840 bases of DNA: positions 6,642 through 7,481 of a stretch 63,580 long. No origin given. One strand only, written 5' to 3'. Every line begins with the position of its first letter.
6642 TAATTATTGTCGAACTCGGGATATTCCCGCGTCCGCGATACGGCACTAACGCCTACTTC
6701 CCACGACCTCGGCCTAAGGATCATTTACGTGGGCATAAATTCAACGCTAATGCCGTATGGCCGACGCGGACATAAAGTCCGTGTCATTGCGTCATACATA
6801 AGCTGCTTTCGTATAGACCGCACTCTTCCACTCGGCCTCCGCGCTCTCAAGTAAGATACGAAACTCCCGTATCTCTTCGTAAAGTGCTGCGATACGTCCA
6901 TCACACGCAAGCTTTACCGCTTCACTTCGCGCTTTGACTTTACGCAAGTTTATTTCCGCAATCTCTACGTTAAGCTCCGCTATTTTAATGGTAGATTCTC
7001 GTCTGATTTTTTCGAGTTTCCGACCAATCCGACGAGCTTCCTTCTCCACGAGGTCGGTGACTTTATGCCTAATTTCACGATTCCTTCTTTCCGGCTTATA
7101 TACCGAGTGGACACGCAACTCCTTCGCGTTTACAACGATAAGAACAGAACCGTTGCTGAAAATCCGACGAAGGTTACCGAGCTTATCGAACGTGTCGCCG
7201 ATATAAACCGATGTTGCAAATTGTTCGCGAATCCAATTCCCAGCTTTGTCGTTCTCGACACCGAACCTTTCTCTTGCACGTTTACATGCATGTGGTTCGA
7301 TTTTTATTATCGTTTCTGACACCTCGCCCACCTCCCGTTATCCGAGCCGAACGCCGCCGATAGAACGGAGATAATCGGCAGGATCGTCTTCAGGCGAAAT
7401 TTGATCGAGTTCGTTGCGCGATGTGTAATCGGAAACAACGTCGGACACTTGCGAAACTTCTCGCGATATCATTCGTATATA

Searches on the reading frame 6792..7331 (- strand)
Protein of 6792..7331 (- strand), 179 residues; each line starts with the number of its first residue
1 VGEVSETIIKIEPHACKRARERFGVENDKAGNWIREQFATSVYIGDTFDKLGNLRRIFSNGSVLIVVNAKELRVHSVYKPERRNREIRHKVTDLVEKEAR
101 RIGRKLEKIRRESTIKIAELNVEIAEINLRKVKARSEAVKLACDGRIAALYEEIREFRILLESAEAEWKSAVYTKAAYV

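Call 36: search_protein_families(library=phrogs, proteins=[window:6792-7331:-], max_evalue=0.0001)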
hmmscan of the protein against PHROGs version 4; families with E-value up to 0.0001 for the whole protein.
window:6792-7331:- (179 aa): 1 family
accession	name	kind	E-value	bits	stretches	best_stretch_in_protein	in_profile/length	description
phrog_5083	-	unknown function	3.5e-14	53.9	1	13-139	13-143/178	-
